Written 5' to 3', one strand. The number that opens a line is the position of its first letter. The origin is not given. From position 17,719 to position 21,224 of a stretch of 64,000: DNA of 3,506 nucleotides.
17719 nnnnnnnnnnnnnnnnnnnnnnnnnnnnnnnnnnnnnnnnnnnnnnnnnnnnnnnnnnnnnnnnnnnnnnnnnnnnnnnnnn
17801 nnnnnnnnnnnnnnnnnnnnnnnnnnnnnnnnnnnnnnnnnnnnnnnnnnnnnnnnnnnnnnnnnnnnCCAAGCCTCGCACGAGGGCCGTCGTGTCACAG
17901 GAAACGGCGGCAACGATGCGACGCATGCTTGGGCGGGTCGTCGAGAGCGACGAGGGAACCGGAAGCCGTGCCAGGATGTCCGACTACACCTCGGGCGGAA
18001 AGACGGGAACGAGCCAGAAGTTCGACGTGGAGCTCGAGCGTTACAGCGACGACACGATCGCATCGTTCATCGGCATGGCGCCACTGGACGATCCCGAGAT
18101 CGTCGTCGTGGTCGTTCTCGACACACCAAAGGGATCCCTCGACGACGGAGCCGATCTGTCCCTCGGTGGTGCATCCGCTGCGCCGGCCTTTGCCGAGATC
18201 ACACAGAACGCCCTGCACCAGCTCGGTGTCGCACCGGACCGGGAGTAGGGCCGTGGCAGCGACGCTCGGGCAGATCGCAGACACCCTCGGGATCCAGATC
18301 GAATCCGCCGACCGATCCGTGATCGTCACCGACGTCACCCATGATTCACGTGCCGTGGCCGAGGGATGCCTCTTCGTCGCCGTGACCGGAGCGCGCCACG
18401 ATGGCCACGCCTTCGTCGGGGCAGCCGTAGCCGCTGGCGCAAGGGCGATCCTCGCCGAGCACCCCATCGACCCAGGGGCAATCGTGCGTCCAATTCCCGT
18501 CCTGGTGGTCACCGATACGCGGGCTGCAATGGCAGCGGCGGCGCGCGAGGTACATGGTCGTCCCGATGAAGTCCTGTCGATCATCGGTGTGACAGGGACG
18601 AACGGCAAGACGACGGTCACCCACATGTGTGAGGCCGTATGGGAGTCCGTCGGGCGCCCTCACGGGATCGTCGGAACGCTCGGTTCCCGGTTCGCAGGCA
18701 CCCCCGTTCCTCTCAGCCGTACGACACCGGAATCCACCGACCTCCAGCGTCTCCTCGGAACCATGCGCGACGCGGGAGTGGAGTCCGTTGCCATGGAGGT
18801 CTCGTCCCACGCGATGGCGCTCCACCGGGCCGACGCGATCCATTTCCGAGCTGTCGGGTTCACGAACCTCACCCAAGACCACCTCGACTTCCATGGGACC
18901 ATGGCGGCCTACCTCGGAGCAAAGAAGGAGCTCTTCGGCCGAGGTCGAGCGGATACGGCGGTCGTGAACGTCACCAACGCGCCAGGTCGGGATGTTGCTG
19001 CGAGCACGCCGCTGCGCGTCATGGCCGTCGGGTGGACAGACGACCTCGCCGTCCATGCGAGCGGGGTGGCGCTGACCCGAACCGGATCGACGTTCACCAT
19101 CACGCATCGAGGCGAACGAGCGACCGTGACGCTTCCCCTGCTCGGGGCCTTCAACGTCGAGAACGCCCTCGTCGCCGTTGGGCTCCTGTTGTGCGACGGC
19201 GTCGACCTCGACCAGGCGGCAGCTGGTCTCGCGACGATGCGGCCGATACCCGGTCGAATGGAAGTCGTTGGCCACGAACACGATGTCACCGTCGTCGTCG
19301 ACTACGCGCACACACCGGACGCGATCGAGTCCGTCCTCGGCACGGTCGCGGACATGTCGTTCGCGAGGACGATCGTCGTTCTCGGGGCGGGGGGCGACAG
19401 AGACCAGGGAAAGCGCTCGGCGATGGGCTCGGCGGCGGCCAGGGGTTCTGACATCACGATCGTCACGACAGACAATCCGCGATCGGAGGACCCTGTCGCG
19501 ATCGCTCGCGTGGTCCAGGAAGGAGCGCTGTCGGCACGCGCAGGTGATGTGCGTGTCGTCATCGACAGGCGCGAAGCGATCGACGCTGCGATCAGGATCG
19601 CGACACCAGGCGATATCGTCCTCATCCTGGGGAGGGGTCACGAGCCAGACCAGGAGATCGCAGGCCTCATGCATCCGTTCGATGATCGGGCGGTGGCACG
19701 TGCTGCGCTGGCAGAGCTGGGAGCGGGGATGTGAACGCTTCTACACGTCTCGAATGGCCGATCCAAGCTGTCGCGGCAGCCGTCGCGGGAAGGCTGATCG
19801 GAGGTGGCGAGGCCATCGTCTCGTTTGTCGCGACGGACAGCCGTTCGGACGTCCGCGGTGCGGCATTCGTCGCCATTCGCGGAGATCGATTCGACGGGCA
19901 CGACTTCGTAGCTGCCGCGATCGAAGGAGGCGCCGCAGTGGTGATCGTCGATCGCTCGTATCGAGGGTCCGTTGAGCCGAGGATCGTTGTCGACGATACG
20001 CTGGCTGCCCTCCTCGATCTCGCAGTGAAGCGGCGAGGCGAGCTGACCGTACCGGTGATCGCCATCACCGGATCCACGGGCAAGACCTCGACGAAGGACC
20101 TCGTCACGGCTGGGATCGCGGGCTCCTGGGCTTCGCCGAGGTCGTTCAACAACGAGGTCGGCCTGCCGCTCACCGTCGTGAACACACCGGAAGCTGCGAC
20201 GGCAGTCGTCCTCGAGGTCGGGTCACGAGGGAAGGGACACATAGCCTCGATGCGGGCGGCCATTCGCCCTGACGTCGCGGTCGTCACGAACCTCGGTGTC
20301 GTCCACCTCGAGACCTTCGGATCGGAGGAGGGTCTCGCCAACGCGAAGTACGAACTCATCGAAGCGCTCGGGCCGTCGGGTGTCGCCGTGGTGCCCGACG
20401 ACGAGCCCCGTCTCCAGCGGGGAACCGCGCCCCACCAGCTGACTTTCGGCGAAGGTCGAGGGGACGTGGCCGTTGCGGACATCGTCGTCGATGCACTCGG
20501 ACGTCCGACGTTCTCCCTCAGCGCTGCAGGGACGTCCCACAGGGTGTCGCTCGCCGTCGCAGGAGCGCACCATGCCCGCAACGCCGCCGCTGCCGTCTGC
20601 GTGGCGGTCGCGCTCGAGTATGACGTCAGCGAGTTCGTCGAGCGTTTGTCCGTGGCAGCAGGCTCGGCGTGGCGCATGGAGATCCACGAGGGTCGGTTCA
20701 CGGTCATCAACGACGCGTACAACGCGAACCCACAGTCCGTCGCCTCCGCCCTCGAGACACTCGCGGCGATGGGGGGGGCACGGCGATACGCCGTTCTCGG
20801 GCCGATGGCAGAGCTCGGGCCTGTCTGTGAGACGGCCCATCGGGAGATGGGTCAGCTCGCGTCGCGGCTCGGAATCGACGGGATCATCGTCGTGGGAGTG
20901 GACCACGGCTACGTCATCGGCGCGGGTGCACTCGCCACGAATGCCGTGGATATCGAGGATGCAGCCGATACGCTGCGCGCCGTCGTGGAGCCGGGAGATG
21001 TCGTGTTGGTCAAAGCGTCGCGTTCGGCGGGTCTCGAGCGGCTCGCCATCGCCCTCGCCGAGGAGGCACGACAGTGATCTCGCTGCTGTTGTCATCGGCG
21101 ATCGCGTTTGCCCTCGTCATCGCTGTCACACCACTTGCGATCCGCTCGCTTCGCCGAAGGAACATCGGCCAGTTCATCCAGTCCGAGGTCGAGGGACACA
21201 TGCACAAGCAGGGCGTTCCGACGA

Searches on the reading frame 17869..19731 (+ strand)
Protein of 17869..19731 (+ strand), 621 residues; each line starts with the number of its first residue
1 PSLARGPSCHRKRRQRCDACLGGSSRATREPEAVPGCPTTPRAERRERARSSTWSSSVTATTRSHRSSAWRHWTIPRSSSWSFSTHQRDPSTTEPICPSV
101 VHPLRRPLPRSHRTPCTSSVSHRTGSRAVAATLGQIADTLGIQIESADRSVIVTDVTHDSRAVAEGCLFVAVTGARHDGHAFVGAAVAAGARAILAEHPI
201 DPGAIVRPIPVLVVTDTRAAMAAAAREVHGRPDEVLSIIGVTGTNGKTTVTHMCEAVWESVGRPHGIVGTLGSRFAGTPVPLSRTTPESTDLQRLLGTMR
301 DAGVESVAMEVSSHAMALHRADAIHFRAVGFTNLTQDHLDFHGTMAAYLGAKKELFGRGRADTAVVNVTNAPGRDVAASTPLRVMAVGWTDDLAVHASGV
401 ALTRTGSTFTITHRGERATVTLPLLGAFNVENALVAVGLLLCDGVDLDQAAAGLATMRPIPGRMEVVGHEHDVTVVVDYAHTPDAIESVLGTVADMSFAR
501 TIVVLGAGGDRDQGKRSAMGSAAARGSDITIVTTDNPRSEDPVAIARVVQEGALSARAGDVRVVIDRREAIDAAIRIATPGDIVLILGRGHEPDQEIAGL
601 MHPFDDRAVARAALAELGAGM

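Call 32: search_protein_families(library=pfam, proteins=[window:17869-19731:+], max_evalue=0.001)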
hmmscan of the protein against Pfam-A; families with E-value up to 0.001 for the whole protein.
window:17869-19731:+ (621 aa): 3 families
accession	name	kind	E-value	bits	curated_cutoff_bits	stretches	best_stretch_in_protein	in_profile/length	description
PF08245.18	Mur_ligase_M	-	3.8e-47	161.3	24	1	241-439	1-199/200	Mur ligase middle domain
PF02875.26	Mur_ligase_C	-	1.7e-31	110.1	28.4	1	462-590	1-127/127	Mur ligase, glutamate ligase domain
PF01225.30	Mur_ligase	-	2.8e-07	31.2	21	1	154-226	3-92/95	Mur ligase family, catalytic domain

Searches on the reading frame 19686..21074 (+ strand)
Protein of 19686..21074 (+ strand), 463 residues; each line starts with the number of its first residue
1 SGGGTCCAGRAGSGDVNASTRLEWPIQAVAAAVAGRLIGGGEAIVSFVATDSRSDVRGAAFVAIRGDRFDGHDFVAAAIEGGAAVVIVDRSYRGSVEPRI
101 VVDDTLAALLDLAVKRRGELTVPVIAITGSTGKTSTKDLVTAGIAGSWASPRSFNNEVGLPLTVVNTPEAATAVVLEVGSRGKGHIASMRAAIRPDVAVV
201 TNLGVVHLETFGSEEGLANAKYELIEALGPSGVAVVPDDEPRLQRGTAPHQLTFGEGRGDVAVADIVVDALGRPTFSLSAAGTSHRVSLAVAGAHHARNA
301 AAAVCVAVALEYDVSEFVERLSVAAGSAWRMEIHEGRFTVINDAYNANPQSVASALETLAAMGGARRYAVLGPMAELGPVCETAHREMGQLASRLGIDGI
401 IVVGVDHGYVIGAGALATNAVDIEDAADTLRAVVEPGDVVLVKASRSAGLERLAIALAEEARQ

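Call 32: search_protein_families(library=pfam, proteins=[window:19686-21074:+], max_evalue=0.001)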
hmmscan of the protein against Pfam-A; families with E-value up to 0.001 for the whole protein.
window:19686-21074:+ (463 aa): 3 families
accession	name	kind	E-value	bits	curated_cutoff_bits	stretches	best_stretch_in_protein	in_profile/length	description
PF08245.18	Mur_ligase_M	-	4.4e-31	108.8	24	1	127-307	1-200/200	Mur ligase middle domain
PF02875.26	Mur_ligase_C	-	1.1e-17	65.5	28.4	1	330-446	2-127/127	Mur ligase, glutamate ligase domain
PF01225.30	Mur_ligase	-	3.6e-08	34.1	21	1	45-92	2-54/95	Mur ligase family, catalytic domain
